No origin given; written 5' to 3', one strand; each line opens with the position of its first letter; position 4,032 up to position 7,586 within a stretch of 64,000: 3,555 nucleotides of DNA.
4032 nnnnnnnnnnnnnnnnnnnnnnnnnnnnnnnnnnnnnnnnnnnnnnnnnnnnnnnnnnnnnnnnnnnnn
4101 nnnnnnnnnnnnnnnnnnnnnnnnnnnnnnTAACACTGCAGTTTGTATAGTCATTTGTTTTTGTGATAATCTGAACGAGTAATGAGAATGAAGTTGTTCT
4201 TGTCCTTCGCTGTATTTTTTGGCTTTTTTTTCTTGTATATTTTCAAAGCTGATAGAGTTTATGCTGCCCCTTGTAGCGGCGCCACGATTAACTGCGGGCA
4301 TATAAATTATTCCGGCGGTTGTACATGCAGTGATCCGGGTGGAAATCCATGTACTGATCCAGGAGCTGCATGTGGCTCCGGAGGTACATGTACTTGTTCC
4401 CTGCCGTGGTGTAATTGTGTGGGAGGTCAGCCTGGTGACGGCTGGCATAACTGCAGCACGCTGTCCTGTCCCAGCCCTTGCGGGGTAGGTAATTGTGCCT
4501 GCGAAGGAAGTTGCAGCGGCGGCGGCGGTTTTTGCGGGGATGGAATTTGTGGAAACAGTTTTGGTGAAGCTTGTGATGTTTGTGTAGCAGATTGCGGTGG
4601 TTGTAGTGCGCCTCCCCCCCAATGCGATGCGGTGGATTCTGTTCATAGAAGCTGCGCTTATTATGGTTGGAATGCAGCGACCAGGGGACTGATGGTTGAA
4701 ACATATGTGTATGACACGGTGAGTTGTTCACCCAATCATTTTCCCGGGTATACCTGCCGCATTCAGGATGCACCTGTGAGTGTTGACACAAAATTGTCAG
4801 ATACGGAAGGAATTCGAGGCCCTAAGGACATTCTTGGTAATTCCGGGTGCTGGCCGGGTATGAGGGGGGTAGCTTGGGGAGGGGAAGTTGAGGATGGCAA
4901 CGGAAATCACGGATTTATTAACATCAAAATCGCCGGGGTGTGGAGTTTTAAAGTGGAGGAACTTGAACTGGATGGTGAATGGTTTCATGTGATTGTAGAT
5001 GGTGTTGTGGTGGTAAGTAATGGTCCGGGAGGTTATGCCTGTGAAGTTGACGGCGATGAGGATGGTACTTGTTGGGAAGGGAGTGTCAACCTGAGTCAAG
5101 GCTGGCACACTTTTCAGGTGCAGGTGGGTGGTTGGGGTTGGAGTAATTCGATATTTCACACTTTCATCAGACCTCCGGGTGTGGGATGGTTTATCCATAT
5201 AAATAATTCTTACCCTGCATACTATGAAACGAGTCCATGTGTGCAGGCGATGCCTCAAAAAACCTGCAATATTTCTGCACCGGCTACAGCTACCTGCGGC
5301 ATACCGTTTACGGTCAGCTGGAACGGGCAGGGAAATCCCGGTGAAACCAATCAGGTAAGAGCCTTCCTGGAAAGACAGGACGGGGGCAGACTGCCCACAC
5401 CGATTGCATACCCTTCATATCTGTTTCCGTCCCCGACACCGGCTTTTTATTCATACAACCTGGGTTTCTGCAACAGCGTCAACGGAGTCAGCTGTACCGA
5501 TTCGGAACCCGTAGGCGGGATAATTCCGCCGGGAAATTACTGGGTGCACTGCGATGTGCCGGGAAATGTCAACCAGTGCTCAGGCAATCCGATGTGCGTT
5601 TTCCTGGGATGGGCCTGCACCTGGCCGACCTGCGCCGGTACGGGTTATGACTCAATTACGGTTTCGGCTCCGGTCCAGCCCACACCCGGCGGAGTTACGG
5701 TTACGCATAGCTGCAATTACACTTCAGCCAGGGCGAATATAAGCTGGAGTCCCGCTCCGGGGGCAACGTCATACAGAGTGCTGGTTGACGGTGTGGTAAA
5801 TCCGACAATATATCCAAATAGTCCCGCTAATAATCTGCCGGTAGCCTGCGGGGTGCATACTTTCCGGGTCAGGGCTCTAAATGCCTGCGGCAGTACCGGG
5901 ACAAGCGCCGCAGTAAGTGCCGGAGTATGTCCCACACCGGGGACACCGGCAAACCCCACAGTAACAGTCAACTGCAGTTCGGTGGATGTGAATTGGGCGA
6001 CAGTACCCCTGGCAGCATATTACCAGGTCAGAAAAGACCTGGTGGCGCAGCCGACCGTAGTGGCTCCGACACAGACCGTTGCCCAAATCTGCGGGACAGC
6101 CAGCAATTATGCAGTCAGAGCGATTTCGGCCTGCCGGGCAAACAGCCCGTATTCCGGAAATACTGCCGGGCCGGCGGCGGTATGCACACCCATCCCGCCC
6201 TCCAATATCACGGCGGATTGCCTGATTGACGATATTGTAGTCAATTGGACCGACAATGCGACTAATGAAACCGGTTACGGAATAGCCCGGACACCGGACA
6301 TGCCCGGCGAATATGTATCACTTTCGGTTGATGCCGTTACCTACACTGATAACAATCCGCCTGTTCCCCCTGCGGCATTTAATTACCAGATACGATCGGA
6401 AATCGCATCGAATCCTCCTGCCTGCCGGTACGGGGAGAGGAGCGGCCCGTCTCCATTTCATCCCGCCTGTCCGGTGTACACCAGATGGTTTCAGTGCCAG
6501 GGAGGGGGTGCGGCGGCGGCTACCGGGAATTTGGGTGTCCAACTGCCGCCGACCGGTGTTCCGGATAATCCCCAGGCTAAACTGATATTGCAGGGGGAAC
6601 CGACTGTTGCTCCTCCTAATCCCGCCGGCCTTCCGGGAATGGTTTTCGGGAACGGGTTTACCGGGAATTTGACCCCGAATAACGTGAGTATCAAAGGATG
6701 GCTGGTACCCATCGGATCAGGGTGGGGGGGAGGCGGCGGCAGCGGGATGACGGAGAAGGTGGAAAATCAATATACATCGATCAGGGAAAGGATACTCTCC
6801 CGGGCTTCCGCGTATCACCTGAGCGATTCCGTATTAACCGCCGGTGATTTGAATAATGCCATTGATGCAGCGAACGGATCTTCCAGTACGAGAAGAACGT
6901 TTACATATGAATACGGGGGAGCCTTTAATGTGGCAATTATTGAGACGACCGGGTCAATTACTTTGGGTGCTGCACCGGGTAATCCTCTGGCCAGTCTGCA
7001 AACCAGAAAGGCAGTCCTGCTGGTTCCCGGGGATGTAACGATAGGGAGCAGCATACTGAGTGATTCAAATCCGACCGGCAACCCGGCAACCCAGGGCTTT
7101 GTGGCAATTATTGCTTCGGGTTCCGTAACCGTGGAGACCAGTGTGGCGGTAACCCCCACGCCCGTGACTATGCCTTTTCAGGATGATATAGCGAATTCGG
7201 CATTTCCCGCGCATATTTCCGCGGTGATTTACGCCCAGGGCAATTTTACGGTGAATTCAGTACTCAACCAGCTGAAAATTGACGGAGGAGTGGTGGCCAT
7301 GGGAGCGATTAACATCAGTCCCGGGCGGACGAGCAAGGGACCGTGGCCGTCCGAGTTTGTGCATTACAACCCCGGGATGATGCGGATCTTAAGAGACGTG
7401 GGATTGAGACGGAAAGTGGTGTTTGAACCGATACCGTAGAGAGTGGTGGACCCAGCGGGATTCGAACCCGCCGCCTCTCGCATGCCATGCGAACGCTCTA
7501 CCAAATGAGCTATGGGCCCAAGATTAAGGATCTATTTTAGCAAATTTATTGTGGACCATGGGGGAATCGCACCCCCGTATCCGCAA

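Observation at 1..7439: Tandem, recently duplicated PA14/FN3 surface-protein genes, with the upstream copy broken by a single-nucleotide insertion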

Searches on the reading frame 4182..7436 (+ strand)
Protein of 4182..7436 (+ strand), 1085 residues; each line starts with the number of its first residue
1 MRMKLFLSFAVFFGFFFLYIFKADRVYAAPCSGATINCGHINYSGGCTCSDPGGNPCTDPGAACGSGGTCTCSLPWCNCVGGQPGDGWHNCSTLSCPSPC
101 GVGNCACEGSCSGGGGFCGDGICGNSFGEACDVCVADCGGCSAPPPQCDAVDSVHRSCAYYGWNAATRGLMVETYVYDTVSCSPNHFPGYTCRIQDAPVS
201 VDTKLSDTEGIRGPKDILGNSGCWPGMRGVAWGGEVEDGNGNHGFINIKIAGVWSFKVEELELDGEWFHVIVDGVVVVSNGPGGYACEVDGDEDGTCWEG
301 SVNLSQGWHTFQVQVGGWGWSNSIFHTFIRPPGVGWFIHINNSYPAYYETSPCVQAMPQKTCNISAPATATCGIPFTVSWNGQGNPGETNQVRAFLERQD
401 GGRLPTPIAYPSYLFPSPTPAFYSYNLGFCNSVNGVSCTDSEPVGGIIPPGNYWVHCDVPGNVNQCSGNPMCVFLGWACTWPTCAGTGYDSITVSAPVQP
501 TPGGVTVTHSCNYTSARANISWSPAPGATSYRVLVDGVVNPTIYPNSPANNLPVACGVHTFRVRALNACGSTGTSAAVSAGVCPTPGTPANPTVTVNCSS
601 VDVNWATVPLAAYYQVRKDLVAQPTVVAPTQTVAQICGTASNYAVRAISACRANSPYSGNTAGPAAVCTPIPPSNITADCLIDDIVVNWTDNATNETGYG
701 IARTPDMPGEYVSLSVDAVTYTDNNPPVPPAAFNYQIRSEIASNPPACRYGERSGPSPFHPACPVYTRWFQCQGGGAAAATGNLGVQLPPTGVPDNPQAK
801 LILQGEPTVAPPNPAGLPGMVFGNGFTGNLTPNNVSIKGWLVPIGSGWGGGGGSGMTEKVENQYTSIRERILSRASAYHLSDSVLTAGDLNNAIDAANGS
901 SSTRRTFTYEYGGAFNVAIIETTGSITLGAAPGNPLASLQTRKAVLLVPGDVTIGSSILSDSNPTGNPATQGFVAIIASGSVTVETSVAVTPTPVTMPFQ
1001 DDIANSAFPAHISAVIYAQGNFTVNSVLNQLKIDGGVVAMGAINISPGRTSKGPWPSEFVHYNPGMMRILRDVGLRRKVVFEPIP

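Call 8: search_protein_families(library=pfam, proteins=[window:4182-7436:+], max_evalue=0.01)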
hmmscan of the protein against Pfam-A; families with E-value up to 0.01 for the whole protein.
window:4182-7436:+ (1085 aa): 0 families

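Call 10: find_homologous_proteins(query=window:4182-7436:+)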
Query window:4182-7436:+ (1085 aa): 1 proteins with E <= 0.001 among 5767 candidates.
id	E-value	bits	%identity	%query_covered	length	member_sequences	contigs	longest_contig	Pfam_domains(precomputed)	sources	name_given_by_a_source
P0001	1.3e-207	710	71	41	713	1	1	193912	-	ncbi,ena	-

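Call 12: find_encoding_contigs(protein=P0001, flank=10000)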
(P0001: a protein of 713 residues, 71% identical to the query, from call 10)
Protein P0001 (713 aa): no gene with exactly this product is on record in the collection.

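Call 18: find_encoding_contigs(protein=P0002, flank=10000)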
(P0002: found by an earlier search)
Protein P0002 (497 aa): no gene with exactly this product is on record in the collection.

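Call 21: search_protein_families(library=ncbifam, proteins=[window:4182-7436:+, P0001], max_evalue=1)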
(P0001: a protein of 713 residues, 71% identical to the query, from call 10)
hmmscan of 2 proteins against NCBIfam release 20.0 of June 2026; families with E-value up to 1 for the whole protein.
window:4182-7436:+ (1085 aa): 0 families

P0001 (713 aa): 0 families

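Call 22: search_solved_structures(query=window:4182-7436:+, max_evalue=1)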
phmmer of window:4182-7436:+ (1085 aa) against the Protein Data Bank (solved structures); distinct sequences matched with E-value up to 1: 0.

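Call 29: search_protein_representatives(protein=window:4182-7436:+)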
Query: 1085 residues. Proteins with E-value up to 0.001 (for the whole library): 1127; up to 1e-10: 379; up to 1e-30: 47. The best 150 are listed.
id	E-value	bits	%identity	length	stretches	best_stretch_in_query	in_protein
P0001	4.2e-208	710.3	87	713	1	298-674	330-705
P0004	7.9e-134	464.3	84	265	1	820-1085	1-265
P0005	9.4e-110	384.6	58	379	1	707-1085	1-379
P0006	8.3e-69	248.9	35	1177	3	666-1084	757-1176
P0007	7.6e-67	242.4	39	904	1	633-1085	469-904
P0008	1.5e-65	238.1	44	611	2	637-1082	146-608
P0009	2.9e-64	233.9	33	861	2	628-1079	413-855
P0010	9.0e-63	229.0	33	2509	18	555-739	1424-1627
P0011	1.1e-62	228.7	33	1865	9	491-678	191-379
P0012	9.4e-59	215.6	36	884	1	521-1082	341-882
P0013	1.8e-56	208.1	30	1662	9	494-651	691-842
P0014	7.6e-54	199.4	31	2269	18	558-739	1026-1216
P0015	5.9e-51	189.8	28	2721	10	485-757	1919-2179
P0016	7.1e-50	186.2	33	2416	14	513-654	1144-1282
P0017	8.8e-50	185.9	30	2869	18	506-653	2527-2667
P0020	3.8e-48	180.5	38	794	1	581-1079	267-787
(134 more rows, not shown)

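Call 30: search_protein_families(library=pfam, proteins=[P0006, P0007, P0008, P0009, P0012, P0020, P0011, P0005], max_evalue=0.01)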
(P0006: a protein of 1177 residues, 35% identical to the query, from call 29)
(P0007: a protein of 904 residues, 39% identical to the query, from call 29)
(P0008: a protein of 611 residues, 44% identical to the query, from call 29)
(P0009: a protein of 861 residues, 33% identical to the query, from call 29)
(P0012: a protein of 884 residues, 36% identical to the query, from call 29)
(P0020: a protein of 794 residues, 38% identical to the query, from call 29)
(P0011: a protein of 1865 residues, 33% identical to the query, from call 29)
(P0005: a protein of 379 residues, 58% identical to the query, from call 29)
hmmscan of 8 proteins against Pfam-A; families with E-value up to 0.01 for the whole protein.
P0006 (1177 aa): 0 families

P0007 (904 aa): 0 families

P0008 (611 aa): 0 families

P0009 (861 aa): 1 family
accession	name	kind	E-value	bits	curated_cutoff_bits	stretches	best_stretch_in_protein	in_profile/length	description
PF00041.27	fn3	-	7.9e-06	26.4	25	1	364-441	10-76/84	Fibronectin type III domain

P0012 (884 aa): 1 family
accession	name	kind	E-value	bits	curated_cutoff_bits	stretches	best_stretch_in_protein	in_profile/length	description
PF23981.1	DUF7305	-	0.002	18.5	27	1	740-846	59-164/185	Domain of unknown function (DUF7305)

P0020 (794 aa): 0 families

P0011 (1865 aa): 14 families
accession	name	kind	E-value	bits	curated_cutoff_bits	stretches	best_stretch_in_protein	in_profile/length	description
PF00082.27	Peptidase_S8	-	4.9e-36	125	21.8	1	1322-1673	1-277/288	Subtilase family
PF18370.7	RGI_lyase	-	9.1e-36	122.5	27.8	1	965-1026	17-83/86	Rhamnogalacturonan I lyases beta-sheet domain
PF19077.6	Big_13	-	4.1e-35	120.8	27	0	991-1030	60-100/102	Bacterial Ig-like domain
PF21910.2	GH85_C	-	1.3e-33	115.8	27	0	1043-1079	12-53/95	GH85 endohexosaminidases, C-terminal domain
PF16967.11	TcfC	-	1.3e-31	108.4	29.4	0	139-185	8-58/68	E-set like domain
PF22352.2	K319L-like_PKD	-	1.7e-21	76.5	27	0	1201-1279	10-84/84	K319L-like, PKD domain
PF07495.19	Y_Y_Y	-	1.6e-19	70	26.6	1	146-197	12-63/65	Y_Y_Y domain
PF24421.1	Ig_J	-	2e-18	66.9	29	0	242-284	62-104/104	Tip attachment protein J, Ig-like domain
PF01483.27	P_proprotein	-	1e-13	51.6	21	1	1778-1861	1-85/86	Proprotein convertase P-domain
PF13585.12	CHU_C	-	1.3e-10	41.7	27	0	140-179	33-72/86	CHU_C Type IX secretion signal domain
PF25814.1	fn3_SORL1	-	5.3e-08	33.2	27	0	539-569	5-34/90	SORL1-like, fn3 domain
PF13754.12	Big_3_4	-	7e-08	32.8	27.3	0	1251-1282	31-62/106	Domain of unknown function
PF18611.7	IL3Ra_N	-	0.00023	21.5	26.1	0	463-495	5-37/78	IL-3 receptor alpha chain N-terminal domain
PF16383.10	DUF4992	-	0.0021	18.2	29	0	341-401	22-81/183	Domain of unknown function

P0005 (379 aa): 0 families

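Call 40: find_encoding_contigs(protein=P0005, flank=5000)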
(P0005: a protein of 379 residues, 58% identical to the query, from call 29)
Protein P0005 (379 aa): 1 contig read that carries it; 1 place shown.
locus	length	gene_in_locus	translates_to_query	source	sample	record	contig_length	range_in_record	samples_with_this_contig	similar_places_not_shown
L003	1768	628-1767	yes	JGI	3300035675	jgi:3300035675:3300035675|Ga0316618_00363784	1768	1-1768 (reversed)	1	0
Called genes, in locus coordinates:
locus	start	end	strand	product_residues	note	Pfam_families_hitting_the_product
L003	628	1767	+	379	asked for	?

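Call 41: find_encoding_contigs(protein=P0004, flank=5000)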
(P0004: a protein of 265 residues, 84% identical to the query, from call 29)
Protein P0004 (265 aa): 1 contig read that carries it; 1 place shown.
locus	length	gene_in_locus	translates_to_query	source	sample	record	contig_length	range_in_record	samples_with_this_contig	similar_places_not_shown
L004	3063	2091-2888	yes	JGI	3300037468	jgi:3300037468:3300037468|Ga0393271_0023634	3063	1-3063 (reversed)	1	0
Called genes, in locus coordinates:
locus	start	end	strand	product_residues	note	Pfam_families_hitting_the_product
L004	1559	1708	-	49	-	-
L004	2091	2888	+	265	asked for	-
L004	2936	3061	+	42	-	?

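Call 80: list_cluster_members(proteins=[P0153, window:4188-7436:+])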
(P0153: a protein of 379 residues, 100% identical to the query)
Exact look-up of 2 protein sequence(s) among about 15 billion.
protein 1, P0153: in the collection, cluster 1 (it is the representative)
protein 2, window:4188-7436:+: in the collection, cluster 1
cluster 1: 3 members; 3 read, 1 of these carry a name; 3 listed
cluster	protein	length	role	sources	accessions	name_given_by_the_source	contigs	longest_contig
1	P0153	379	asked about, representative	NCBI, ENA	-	-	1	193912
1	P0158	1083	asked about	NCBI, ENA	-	-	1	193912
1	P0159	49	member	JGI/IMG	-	hypothetical protein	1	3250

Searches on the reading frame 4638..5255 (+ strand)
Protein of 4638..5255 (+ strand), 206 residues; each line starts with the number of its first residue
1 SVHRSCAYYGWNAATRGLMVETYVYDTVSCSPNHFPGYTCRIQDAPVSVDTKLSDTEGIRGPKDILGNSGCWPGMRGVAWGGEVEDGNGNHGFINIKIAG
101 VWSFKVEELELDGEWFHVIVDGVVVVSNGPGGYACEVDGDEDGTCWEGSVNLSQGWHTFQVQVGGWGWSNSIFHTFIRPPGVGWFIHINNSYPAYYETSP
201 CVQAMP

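Call 61: find_homologous_proteins(query=A3, max_evalue=0.01)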
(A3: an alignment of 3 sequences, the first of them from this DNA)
Query A3 (3 sequences): 1228 candidates shared short words with the query, none scored E <= 0.01.

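Call 78: search_solved_structures(query=A3, max_evalue=10)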
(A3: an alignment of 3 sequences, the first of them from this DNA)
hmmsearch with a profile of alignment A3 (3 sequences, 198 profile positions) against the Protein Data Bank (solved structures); distinct sequences matched with E-value up to 10: 0.

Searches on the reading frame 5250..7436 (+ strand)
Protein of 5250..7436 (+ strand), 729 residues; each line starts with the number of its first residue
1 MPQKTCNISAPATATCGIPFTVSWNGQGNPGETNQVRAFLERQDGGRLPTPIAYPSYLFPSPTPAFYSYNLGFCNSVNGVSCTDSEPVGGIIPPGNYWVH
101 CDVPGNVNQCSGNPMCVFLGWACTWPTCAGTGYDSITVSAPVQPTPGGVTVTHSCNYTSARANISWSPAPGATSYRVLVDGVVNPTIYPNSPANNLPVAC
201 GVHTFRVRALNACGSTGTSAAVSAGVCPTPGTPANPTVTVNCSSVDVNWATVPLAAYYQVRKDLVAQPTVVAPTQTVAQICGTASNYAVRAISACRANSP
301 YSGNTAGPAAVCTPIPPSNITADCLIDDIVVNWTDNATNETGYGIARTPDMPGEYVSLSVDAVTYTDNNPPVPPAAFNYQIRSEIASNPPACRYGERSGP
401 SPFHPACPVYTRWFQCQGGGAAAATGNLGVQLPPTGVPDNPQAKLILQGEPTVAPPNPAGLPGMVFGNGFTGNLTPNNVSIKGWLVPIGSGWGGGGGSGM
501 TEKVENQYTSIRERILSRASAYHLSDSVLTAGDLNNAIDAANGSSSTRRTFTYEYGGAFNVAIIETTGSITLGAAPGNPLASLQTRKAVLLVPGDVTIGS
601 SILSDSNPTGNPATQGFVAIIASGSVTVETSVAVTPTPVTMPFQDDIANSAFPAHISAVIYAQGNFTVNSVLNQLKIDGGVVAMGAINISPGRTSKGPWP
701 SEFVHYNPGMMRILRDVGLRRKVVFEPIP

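Call 56: find_related_loci(query=window:5250-7436:+, collection=metagenome_contigs, flank=10000)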
Query window:5250-7436:+ (729 aa) in metagenome_contigs; peptide patterns used: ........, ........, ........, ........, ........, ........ (x = any residue, [..] = any of these).
471 stretches matched a pattern; 34 encode a relative of the query (tblastn E <= 1e-3); 34 distinct loci.
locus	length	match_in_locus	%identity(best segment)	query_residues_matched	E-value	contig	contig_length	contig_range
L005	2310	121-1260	79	3-383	0e+0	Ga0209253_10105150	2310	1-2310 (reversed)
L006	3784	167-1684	50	141-729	6e-136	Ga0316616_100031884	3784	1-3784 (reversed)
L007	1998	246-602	71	609-729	2e-49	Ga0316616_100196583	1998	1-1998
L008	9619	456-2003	28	136-383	1e-13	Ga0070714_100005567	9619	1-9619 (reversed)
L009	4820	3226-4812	31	130-391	2e-13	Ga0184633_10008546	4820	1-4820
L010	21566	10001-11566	27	178-390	2e-11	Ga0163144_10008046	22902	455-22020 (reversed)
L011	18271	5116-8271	30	191-398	2e-13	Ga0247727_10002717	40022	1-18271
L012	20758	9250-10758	28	135-391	9e-11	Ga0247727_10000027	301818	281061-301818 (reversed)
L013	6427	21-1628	27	197-383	1e-9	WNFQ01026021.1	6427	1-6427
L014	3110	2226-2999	28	205-383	2e-9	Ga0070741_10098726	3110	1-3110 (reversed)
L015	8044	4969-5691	27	130-346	2e-8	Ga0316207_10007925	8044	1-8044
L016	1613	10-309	40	310-410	3e-8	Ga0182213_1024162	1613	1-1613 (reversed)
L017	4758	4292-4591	40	310-410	1e-7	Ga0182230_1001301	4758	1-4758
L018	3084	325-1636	29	184-350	1e-7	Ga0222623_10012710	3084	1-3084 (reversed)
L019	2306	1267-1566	40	310-410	1e-7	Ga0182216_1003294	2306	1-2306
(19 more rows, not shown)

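Call 72: predict_structure(alignment_id=A4)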
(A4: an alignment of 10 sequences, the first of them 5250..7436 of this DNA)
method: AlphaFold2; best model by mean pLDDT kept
length: 729 residues; sequences in the alignment: 10
mean_pLDDT: 44.1   pTM: 0.36
mean pLDDT of the five models: 44.1, 40.9, 40.1, 39.7, 37.6
residues with pLDDT >= 90: 5; 70-90: 67; 50-70: 137; < 50: 520
segments of 3 or more residues with pLDDT < 50: 1-38, 45-94, 98-165, 167-170, 181-183, 189-193, 197-260, 262-271, 275-277, 279-318, 324-328, 348-354, 371-378, 383-505, 552-558, 576-578, 605-612, 633-654, 670-675, 690-709, 716-729
pLDDT, mean of each block of 10 residues (from residue 1): 35 39 44 46 47 37 39 34 32 46 36 28 25 25 31 39 47 51 50 47 44 36 30 28 40 43 42 48 46 33 30 44 50 55 50 50 63 43 38 27 31 33 28 27 26 26 23 29 26 30 52 63 83 83 65 45 85 60 72 84 49 64 78 43 30 53 65 47 55 32 41 46 26
secondary structure, 60 per line:
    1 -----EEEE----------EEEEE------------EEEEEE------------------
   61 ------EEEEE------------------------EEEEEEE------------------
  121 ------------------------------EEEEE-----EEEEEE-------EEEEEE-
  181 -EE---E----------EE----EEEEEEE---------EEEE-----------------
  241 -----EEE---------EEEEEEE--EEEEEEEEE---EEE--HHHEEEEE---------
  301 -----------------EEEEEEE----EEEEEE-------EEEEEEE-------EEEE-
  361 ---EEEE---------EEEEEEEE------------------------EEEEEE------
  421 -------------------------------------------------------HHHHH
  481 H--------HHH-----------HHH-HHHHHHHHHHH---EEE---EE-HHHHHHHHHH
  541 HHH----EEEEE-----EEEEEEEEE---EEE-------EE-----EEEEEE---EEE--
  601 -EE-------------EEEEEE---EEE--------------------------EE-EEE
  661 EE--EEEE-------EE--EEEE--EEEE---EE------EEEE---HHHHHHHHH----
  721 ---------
elements in order (helices of 4 or more, strands of 3 or more residues): E6-9 E20-24 E37-42 E67-71 E96-102 E151-155 E161-166 E174-179 E204-210 E220-223 E246-248 E258-264 E267-275 E279-281 E287-291 E318-324 E329-334 E342-348 E356-359 E364-367 E377-384 E409-414 H476-481 H508-518 E522-524 H531-543 E548-552 E558-566 E570-572 E587-592 E596-598 E617-622 E626-628 E658-662 E665-668 E680-683 E686-689 E701-704 H708-716

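Call 81: fold_search(model_id=the predicted structure, library=pdb)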
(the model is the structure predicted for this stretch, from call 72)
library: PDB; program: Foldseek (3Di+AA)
matches with E <= 10: 1175; with E <= 0.001: 87
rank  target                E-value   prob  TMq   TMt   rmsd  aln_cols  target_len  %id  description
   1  8odx_A                3.3e-08  1.00  0.10  0.23  18.5       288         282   12  Interleukin 12 receptor subunit beta-1 Fn domains in complex with antagonistic FAb4 fragment and VHH. (released 2024-02-07)
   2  6xay_B                9.2e-08  1.00  0.14  0.32  15.5       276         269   16  Structure of a fragment of human fibronectin containing the 10th, 11th and 12th type III domains (released 2021-06-09)
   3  6mfa                  2.0e-07  1.00  0.11  0.20  24.0       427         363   15  Fragment of human fibronectin containing the 4th-7th type III domains (released 2019-09-18)
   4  3t1w                  2.5e-07  1.00  0.12  0.21  36.0       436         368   12  Structure of the four-domain fragment Fn7B89 of oncofetal fibronectin (released 2012-03-21)
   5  6xax_B                3.0e-07  1.00  0.12  0.27  16.4       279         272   17  Structure of a fragment of human fibronectin containing the 11th type III domain, extra domain A, and the 12th type II (released 2021-06-09)
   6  8qy4_C                3.0e-07  1.00  0.10  0.12  25.9       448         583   10  Structure of interleukin 11 (gp130 P496L mutant). (released 2024-02-21)
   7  6xax_A                5.3e-07  1.00  0.12  0.26  14.9       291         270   15  Structure of a fragment of human fibronectin containing the 11th type III domain, extra domain A, and the 12th type II (released 2021-06-09)
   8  6q9m_B                6.6e-07  1.00  0.11  0.25  19.2       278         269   16  Central Fibronectin-III array of RIM-binding protein (released 2020-01-15)
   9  5g56                  9.3e-07  1.00  0.10  0.10  23.4       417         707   10  THE TETRA-MODULAR CELLULOSOMAL ARABINOXYLANASE CtXyl5A STRUCTURE AS REVEALED BY X-RAY CRYSTALLOGRAPHY (released 2016-06-29)
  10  8v29_C                1.2e-06  1.00  0.10  0.09  27.8       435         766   13  Cryo-EM structure of human type I OSM receptor complex: model for full extracellular assembly (released 2024-11-20)
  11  6xay_A                1.6e-06  1.00  0.14  0.32  15.9       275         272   15  Structure of a fragment of human fibronectin containing the 10th, 11th and 12th type III domains (released 2021-06-09)
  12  3r8q                  1.6e-06  1.00  0.12  0.24  16.0       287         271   17  Structure of Fibronectin domain 12-14 (released 2012-04-11)
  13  8oe4_D                2.3e-06  1.00  0.10  0.13  17.5       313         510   13  Cryo-EM structure of a pre-dimerized human IL-23 complete extracellular signaling complex. (released 2024-02-07)
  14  2gys_B                2.6e-06  0.99  0.11  0.18  30.1       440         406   13  2.7 A structure of the extracellular domains of the human beta common receptor involved in IL-3, IL-5, and GM-CSF sign (released 2006-06-20)
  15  8qy6_A                2.7e-06  1.00  0.10  0.12  26.1       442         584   11  Structure of interleukin 6 (gp130 P496L mutant). (released 2024-02-21)
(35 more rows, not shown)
